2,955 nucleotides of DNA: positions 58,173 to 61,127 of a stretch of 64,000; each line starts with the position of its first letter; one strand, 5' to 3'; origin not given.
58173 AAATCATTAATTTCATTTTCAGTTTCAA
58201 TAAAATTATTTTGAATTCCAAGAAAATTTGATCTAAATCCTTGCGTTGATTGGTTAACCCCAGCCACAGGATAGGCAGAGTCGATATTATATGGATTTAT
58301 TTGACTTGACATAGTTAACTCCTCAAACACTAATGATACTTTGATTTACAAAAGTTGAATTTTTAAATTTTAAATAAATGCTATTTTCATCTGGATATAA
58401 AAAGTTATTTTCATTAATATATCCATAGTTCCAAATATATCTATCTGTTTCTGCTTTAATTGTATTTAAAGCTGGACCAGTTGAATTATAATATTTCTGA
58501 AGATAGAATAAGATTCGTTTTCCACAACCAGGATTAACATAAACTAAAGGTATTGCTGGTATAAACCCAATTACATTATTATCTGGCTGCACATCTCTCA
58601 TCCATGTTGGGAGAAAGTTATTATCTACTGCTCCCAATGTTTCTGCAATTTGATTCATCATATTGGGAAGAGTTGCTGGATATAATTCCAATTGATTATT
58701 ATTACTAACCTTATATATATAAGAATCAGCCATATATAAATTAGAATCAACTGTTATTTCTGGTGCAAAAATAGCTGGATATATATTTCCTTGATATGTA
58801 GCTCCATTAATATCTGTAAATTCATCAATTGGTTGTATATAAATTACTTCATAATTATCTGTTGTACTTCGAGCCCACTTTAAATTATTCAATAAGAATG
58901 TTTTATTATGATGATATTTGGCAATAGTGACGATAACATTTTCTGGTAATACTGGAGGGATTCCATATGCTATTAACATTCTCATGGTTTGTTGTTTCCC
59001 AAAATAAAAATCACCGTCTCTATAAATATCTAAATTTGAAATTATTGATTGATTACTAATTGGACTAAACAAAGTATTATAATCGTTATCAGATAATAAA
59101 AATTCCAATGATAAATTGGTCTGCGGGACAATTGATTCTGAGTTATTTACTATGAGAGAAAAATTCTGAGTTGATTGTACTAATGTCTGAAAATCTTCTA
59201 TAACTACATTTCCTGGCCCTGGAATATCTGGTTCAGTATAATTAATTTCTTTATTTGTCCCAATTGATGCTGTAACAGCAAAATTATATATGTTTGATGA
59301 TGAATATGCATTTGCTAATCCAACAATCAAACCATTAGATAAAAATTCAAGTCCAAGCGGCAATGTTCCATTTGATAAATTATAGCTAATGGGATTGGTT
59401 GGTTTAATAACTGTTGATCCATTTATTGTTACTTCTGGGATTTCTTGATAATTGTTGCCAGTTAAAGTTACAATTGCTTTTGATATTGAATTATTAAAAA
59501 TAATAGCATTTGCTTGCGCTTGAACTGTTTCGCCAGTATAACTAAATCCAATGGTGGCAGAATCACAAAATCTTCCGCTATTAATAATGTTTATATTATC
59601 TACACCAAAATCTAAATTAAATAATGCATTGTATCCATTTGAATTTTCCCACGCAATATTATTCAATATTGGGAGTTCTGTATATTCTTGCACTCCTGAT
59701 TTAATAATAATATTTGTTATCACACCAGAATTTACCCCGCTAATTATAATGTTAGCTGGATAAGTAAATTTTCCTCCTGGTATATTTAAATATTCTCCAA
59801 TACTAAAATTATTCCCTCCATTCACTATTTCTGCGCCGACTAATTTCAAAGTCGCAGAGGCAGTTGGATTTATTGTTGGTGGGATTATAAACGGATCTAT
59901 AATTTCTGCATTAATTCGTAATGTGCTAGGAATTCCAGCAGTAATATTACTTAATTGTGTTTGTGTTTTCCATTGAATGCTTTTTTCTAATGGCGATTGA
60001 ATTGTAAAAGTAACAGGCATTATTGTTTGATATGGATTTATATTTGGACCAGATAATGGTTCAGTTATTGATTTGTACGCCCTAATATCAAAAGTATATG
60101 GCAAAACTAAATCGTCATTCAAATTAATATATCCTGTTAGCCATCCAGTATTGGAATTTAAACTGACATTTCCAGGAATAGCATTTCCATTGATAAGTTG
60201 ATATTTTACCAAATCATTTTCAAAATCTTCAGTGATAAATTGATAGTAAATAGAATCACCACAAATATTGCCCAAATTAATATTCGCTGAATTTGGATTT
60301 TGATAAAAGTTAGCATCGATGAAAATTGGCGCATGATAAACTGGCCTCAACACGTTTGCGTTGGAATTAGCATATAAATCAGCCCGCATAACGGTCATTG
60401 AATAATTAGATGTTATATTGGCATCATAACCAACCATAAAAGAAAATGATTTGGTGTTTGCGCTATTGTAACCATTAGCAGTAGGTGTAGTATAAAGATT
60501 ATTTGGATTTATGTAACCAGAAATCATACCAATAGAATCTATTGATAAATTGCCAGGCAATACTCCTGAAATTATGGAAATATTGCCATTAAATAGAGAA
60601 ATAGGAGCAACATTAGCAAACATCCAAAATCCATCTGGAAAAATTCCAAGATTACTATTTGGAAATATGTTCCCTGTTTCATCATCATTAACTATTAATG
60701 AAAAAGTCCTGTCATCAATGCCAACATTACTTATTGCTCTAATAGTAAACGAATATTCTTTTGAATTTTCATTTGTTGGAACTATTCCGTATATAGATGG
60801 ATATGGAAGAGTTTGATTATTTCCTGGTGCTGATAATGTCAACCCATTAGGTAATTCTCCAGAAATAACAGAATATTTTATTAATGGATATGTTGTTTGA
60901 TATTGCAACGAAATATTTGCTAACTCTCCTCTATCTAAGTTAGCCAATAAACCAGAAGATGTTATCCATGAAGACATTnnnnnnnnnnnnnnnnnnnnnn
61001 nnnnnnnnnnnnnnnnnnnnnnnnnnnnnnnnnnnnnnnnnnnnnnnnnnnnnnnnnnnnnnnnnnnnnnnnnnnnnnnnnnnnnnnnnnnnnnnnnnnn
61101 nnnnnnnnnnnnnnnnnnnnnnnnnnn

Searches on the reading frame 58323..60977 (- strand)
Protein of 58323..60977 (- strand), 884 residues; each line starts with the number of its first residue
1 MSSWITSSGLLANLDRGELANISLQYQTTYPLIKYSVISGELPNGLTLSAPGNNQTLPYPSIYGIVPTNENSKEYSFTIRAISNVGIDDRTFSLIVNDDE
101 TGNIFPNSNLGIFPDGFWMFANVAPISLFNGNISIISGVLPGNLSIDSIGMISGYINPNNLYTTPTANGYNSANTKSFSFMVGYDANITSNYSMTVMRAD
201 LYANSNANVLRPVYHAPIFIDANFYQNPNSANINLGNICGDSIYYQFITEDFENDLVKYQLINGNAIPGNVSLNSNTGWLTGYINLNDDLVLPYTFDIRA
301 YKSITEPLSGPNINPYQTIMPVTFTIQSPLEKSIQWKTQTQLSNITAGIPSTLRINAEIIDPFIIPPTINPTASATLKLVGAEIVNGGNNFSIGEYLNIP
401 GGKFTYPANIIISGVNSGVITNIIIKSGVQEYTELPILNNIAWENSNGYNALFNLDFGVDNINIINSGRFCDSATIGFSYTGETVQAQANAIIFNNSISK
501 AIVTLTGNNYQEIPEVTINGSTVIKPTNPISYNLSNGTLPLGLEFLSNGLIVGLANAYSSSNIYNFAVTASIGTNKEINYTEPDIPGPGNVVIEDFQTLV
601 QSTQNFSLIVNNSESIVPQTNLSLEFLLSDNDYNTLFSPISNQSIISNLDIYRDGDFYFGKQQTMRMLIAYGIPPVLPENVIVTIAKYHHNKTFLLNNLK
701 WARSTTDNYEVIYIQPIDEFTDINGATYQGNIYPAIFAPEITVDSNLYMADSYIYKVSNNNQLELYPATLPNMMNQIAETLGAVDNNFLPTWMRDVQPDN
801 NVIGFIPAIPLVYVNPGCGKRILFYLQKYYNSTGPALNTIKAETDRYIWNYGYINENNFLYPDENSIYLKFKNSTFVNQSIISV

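Call 29: search_protein_families(library=pfam, proteins=[window:58323-60977:-], max_evalue=0.001)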
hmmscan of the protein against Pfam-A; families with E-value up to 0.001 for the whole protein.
window:58323-60977:- (884 aa): 1 family
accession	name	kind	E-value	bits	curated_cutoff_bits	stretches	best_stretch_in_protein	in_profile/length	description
PF05345.18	He_PIG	-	3.5e-12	47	24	1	509-575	18-84/96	Putative Ig domain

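Call 91: search_protein_families(library=phrogs, proteins=[window:58323-60977:-], max_evalue=0.00001)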
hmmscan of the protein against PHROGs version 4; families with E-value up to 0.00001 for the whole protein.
window:58323-60977:- (884 aa): 0 families
